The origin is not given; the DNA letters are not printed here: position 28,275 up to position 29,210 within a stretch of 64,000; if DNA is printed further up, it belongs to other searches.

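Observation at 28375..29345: Second high-GC islet: zinc-ribbon mini-protein + NYN-domain nuclease cassette between secD and the nuclease/secA block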

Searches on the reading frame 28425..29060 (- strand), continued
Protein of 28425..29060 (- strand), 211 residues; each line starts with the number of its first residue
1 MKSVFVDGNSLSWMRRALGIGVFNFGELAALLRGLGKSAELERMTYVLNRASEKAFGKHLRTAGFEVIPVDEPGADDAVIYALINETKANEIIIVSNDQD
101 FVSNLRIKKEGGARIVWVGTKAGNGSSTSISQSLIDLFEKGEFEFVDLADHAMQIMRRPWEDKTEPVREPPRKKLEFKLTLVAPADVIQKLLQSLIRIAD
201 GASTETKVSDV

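Call 46: fold_search(model_id=the predicted structure, library=pdb)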
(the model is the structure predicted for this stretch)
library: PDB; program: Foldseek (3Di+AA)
matches with E <= 10: 1357; with E <= 0.001: 1
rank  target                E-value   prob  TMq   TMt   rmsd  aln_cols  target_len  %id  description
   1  5yaa_C                6.5e-04  1.00  0.54  0.75   3.1       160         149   14  Crystal structure of Marf1 NYN domain from Mus musculus (released 2018-10-03)
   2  1jqa                  1.5e-03  0.98  0.27  0.18   7.1       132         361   14  Bacillus stearothermophilus glycerol dehydrogenase complex with glycerol (released 2001-10-03)
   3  6ixj_C                1.5e-03  0.96  0.30  0.27   6.1       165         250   16  The crystal structure of sulfoacetaldehyde reductase from Klebsiella oxytoca (released 2019-02-13)
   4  6ixj_A                3.1e-03  0.93  0.31  0.27   6.1       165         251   16  The crystal structure of sulfoacetaldehyde reductase from Klebsiella oxytoca (released 2019-02-13)
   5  2nwq_C                3.5e-03  0.94  0.36  0.34   7.6       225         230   12  Short chain dehydrogenase from Pseudomonas aeruginosa (released 2006-11-28)
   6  1jpu                  3.7e-03  0.96  0.27  0.18   7.1       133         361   15  Crystal Structure of Bacillus Stearothermophilus Glycerol Dehydrogenase (released 2001-10-03)
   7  1jq5                  4.5e-03  0.95  0.28  0.18   7.0       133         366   15  Bacillus Stearothermophilus Glycerol dehydrogenase complex with NAD+ (released 2001-10-01)
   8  5yaa_A                5.1e-03  1.00  0.53  0.72   3.4       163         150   13  Crystal structure of Marf1 NYN domain from Mus musculus (released 2018-10-03)
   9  9hi5_D                5.5e-03  0.93  0.31  0.32  10.1       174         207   12  Structure of scaffold FI6-focused design_02 (released 2025-12-03)
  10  6csj_A                6.6e-03  0.89  0.26  0.17   7.4       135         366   10  Structure of a Bacillus coagulans polyol dehydrogenase double mutant with an acquired D-lactate dehydrogenase activity (released 2019-07-03)
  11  4ina_A                7.6e-03  0.96  0.35  0.21   6.4       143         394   11  Crystal Structure of the Q7MSS8_WOLSU protein from Wolinella succinogenes. Northeast Structural Genomics Consortium Ta (released 2013-01-16)
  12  5tb5_A                7.6e-03  0.57  0.26  0.29  25.4       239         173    9  Crystal structure of full-length farnesylated and methylated KRAS4b in complex with PDE-delta (crystal form I - with p (released 2016-11-02)
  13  3uhj_B                8.6e-03  0.72  0.25  0.17   7.3       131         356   18  Crystal structure of a probable glycerol dehydrogenase from Sinorhizobium meliloti 1021 (released 2011-11-23)
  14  4u2h_E                1.1e-02  0.63  0.23  0.16   8.4       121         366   22  The crystal structure of apo CalE6, a methionine gamma lyase from Micromonospora echinospora (released 2015-01-07)
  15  9g3h_AC               1.1e-02  0.51  0.23  0.29   9.9       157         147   13  Circularly permuted lumazine synthase twisted tube with no gap between between double strands (released 2025-03-05)
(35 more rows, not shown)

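Call 48: find_related_loci(query=A2, collection=viral_contigs, flank=5000)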
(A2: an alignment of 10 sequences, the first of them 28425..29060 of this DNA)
Query A2 (211 aa) in viral_contigs; peptide patterns used: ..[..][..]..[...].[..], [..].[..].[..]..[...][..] (x = any residue, [..] = any of these).
13 stretches matched a pattern, but none encodes a relative of the query by tblastn (E <= 1e-3).

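Call 70: fold_search(model_id=the predicted structure, library=viral)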
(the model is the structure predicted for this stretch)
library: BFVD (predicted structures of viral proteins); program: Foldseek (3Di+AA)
matches with E <= 10: 399; with E <= 0.001: 5
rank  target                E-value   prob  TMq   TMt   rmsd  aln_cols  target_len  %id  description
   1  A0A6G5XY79            5.5e-06  1.00  0.58  0.53   6.3       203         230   16  (no name in the UniProt tables at hand)
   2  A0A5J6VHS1            7.7e-05  1.00  0.50  0.46   6.2       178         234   14  NYN domain protein [Megaviridae environmental sample]
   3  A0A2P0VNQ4            1.8e-04  1.00  0.46  0.57   4.7       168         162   11  LabA-like/DUF88 superfamily protein [Tetraselmis virus 1]
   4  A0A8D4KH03            3.4e-04  1.00  0.47  0.39   4.7       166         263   17  (no name in the UniProt tables at hand)
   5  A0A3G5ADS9            5.0e-04  0.87  0.29  0.28  23.0       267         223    9  Uncharacterized protein [Hyperionvirus sp.]
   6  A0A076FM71            2.1e-03  0.85  0.27  0.24  23.7       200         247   14  Uncharacterized protein [Aureococcus anophagefferens virus]
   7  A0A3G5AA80            8.0e-03  0.84  0.32  0.34   8.2       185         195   10  Uncharacterized protein [Hyperionvirus sp.]
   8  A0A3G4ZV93            9.8e-03  0.47  0.26  0.27  19.2       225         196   12  GTP-binding protein ypt1 [Edafosvirus sp.]
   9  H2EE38                1.5e-02  0.38  0.27  0.16  15.2       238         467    8  Putative ring finger protein [Moumouvirus sp. 'Monve']
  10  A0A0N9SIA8            1.9e-02  0.15  0.19  0.08  23.2       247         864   11  Putative primase/helicase [Pseudomonas phage POR1]
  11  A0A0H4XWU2            2.1e-02  0.30  0.23  0.09  22.8       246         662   10  Photolyase/cryptochrome alpha/beta domain-containing protein [Salmon gill poxvirus]
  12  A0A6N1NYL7            2.4e-02  0.66  0.32  0.19   7.1       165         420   14  Homospermidine synthase [Tupanvirus soda lake]
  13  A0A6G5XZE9            2.9e-02  0.57  0.29  0.17   7.6       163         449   16  (no name in the UniProt tables at hand)
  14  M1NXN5                3.1e-02  0.38  0.31  0.09  22.2       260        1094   12  (no name in the UniProt tables at hand)
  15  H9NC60                3.3e-02  0.30  0.28  0.18  16.5       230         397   11  (no name in the UniProt tables at hand)
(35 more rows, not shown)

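Call 71: find_encoding_contigs(protein=P0009, flank=5000, max_places=2)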
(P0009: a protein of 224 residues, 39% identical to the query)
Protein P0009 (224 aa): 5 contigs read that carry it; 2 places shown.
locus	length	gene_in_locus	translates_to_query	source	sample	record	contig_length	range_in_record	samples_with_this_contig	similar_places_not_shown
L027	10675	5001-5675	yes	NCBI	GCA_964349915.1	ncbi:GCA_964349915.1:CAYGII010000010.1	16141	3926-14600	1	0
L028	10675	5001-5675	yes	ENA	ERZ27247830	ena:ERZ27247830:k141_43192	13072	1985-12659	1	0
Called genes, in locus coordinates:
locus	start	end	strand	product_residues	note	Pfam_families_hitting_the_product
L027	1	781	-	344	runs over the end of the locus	PF00962:A_deaminase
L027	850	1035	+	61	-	-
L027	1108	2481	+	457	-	-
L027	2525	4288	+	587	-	PF01411:tRNA-synt_2c, PF07973:tRNA_SAD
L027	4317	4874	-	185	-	-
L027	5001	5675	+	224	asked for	-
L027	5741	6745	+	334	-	PF01207:Dus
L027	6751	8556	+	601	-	PF04865:Baseplate_J (weak)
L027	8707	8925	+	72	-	PF01176:eIF-1a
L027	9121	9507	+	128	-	PF00416:Ribosomal_S13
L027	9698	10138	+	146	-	PF00411:Ribosomal_S11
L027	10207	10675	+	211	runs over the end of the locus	PF00163:Ribosomal_S4, PF22421:SYY_C-terminal (weak), PF01479:S4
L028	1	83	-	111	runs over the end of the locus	PF00962:A_deaminase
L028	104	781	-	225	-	PF00962:A_deaminase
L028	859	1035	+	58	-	-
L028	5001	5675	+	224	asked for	-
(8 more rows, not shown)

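Call 72: find_encoding_contigs(protein=P0139, flank=5000, max_places=2)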
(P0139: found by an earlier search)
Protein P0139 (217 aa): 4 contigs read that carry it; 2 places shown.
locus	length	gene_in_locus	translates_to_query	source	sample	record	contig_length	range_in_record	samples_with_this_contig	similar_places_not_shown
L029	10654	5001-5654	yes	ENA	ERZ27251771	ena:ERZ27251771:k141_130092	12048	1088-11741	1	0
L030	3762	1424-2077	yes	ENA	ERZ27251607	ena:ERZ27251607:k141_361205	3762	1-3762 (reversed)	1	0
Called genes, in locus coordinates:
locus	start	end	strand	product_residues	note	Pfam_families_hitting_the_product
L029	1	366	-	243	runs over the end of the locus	-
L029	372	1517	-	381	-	PF11104:PilM_2, PF14450:FtsA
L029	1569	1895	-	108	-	PF01329:Pterin_4a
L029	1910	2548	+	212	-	-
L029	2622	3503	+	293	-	-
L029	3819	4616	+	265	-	PF01471:PG_binding_1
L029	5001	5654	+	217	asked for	PF01936:NYN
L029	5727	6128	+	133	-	PF00072:Response_reg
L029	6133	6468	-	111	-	PF04020:Phage_holin_4_2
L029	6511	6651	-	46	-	-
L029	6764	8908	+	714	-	PF17191:RecG_wedge, PF04851:ResIII, PF00270:DEAD, PF00271:Helicase_C, PF19833:RecG_dom3_C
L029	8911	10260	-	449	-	PF01471:PG_binding_1 (faint), PF00801:PKD (faint), PF18911:PKD_4 (faint)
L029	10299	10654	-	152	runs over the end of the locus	PF00885:DMRL_synthase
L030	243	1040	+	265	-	PF01471:PG_binding_1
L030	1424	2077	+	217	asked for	PF01936:NYN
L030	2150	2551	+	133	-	PF00072:Response_reg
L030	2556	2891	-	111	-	PF04020:Phage_holin_4_2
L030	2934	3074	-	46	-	-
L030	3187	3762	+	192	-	?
